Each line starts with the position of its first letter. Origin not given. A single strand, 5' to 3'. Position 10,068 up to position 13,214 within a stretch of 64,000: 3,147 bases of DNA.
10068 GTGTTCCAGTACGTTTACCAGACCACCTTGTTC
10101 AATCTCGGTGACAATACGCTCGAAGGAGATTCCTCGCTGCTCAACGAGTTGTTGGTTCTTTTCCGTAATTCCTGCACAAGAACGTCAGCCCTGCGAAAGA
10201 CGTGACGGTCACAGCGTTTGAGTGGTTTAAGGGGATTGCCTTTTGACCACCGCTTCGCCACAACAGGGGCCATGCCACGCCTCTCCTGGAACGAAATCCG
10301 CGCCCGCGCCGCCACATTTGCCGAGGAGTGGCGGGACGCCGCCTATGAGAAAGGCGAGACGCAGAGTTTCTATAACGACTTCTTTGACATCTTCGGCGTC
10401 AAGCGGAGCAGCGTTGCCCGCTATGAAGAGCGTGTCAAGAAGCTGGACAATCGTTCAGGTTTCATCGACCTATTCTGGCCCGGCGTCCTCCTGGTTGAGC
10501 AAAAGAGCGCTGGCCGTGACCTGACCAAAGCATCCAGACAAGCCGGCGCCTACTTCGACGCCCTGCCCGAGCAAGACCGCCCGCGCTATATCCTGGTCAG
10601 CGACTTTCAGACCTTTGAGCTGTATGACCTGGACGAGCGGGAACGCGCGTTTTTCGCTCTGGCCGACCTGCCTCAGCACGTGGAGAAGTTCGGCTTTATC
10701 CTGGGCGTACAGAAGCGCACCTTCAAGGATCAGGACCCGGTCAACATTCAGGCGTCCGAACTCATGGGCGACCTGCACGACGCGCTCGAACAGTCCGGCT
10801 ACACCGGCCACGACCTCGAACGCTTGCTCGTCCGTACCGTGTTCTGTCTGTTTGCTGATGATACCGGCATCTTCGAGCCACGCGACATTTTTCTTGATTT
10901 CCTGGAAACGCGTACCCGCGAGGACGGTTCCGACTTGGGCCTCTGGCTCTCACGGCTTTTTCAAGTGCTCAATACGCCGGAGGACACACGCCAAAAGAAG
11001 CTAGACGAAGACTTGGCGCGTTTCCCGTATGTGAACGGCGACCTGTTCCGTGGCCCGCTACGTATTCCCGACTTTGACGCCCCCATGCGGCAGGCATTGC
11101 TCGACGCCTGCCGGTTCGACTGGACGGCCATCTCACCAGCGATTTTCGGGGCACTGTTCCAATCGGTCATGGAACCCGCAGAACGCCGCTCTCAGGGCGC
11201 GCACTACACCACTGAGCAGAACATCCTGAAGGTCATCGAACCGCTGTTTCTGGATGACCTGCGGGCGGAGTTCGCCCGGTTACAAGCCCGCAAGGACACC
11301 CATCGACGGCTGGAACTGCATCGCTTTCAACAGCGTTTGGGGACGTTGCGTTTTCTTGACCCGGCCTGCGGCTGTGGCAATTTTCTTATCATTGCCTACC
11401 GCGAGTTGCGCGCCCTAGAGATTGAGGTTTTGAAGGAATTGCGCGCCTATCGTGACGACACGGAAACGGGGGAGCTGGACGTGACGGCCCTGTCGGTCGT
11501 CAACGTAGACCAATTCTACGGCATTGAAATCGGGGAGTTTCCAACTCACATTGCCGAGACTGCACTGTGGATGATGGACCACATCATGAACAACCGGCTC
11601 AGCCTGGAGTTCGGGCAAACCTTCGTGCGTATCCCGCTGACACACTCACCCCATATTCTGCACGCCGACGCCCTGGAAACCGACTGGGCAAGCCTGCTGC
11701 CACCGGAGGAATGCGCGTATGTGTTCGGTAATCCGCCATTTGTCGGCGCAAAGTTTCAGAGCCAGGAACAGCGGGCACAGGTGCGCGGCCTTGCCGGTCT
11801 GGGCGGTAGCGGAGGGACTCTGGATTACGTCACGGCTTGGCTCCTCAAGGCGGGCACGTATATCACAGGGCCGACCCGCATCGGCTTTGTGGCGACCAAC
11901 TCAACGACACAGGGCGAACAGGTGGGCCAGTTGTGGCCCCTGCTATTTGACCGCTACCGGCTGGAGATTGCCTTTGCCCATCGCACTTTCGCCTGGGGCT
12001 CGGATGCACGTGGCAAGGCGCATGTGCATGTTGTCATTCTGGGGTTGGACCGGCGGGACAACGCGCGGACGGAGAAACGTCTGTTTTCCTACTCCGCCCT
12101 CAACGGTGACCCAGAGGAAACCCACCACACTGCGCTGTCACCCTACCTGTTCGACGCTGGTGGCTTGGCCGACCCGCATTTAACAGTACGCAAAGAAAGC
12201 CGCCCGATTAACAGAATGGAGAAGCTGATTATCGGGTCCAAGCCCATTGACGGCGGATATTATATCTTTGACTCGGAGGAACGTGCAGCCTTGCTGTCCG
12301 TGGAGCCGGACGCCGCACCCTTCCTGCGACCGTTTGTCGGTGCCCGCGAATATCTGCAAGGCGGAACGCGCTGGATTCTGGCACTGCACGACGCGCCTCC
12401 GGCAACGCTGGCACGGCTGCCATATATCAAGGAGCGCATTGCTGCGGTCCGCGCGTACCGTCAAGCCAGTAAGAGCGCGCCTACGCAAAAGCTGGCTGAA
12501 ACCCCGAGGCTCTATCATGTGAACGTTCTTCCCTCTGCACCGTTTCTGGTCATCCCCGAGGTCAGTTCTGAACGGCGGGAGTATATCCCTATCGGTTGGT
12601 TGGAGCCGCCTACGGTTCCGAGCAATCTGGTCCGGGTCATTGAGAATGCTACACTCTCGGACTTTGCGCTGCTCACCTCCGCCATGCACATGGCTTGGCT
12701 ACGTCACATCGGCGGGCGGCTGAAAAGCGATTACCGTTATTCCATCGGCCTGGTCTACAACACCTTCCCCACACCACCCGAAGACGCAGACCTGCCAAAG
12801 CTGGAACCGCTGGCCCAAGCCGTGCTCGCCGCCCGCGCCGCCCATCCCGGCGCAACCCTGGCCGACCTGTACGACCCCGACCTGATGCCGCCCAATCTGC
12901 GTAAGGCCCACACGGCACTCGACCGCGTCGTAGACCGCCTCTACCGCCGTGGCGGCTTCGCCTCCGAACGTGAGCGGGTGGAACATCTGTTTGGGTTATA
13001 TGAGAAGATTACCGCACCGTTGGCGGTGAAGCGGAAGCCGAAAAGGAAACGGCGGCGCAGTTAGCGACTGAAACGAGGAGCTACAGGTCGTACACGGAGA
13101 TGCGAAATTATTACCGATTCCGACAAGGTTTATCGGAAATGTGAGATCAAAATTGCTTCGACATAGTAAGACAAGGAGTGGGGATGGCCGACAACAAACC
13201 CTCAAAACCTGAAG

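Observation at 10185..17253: Mosaic AT-richer defence island between a start-less brnT and an outer-membrane protein gene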

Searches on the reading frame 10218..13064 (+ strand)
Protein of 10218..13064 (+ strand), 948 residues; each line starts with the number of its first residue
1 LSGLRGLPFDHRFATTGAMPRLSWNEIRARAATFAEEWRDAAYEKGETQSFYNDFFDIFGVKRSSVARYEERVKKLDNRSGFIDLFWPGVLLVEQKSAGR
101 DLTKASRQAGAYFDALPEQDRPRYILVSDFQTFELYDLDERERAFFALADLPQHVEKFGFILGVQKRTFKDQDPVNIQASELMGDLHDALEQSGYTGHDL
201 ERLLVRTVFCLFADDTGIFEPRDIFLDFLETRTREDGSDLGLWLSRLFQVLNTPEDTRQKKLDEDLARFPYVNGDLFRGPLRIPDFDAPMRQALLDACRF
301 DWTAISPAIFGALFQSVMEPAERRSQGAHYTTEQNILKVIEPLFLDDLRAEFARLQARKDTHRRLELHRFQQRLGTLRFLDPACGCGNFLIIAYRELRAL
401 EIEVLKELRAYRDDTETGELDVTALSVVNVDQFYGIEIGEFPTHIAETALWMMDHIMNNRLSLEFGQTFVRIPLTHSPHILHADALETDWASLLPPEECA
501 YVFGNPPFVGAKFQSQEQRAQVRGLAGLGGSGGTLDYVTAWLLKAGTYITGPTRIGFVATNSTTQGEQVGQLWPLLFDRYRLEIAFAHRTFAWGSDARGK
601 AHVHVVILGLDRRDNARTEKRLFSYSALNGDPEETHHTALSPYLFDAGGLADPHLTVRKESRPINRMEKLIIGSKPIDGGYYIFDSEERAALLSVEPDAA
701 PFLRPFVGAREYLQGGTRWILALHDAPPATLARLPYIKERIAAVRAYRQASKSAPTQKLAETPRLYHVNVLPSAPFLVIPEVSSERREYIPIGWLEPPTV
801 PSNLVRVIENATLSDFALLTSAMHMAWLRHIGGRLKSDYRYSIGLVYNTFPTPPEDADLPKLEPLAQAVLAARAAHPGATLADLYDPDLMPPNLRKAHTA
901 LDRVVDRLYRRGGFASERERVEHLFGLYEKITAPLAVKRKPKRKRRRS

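Call 5: search_protein_families(library=pfam, proteins=[window:10218-13064:+], max_evalue=0.01)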
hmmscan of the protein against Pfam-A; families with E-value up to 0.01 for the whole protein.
window:10218-13064:+ (948 aa): 6 families
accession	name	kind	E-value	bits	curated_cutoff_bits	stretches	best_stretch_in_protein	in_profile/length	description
PF20473.4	MmeI_Mtase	-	1.1e-79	267.7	27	1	362-623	6-258/259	MmeI, DNA-methyltransferase domain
PF20466.3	MmeI_TRD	-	8.3e-67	225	27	1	653-853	3-205/207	MmeI, target recognition domain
PF20464.3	MmeI_N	-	1.7e-46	159.2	27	1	30-192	2-180/181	MmeI, N-terminal domain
PF20467.3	MmeI_C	-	2.5e-26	92.2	27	1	856-935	3-82/83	MmeI, C-terminal domain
PF20465.4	MmeI_hel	-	1.4e-25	90.3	27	1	198-277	1-75/75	MmeI, helicase spacer domain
PF02384.22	N6_Mtase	-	0.0019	18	20.4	0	380-561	51-185/311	N-6 DNA Methylase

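Call 6: search_protein_families(library=padloc, proteins=[window:10218-13064:+], max_evalue=0.01)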
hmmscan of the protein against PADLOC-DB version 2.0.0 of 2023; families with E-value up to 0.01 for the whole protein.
window:10218-13064:+ (948 aa): 24 families
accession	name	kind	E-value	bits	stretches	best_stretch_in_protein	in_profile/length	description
PDLC03598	REase_MTase_IIG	-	0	1157.8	1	22-934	3-910/912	Type IIG restriction enzyme-methyltransferase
PDLC03599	REase_MTase_IIG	-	1.5e-81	272.6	2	43-622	21-589/959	Type IIG restriction enzyme-methyltransferase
PDLC03627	REase_MTase_IIG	-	1.2e-72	243.1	2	43-455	17-483/1136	Type IIG restriction enzyme-methyltransferase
PDLC04134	mad2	-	1.3e-47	160.8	1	48-622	9-454/492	mads_2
PDLC02643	DrmMI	-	5.5e-27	92.1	2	502-909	872-1271/1347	DrmMI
PDLC02644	DrmMI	-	1.2e-11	41.3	2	502-725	385-592/988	DrmMI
PDLC02646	DrmMI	-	8.1e-09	32.1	2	799-858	581-640/792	DrmMI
PDLC02640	DrmMI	-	1.1e-06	24.6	1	796-907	785-906/1015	DrmMI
PDLC03629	REase_MTase_IIG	-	3.3e-06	23.2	1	316-455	371-514/1182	Type IIG restriction enzyme-methyltransferase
PDLC03335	MTase_II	-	3.7e-06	23.9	1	479-581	175-277/607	Type II methyltransferase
PDLC03021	MTase_I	-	2.9e-05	21.1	1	379-511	188-285/491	Type I methyltransferase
PDLC02538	PglX|PglXI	-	0.00017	19.2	1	379-423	60-104/309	PglX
PDLC03245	MTase_II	-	0.00021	18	1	378-513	57-173/577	Type II methyltransferase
PDLC02626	DrmD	-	0.0004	17.8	1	807-858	5-57/276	DrmD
PDLC03609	REase_MTase_IIG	-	0.0004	16.3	1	360-461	418-518/1066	Type IIG restriction enzyme-methyltransferase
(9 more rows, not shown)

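Call 25: search_protein_families(library=ncbifam, proteins=[window:10218-13064:+], max_evalue=0.1)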
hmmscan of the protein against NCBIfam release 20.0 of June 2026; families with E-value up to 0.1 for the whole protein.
window:10218-13064:+ (948 aa): 3 families
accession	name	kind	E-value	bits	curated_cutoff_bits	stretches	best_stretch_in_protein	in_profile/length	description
NF033455.1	BREX_6_MTaseX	exception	5.6e-05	20.8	900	1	374-456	327-402/1319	BREX-6 system adenine-specific DNA-methyltransferase PglX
NF033452.1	BREX_1_MTaseX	exception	0.014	13.2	500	1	370-454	308-379/1210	BREX-1 system adenine-specific DNA-methyltransferase PglX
TIGR02987.1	met_A_Alw26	exception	0.027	13.2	353.5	1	375-438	31-93/523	Alw26I/Eco31I/Esp3I family type II restriction adenine-specific DNA-methyltransferase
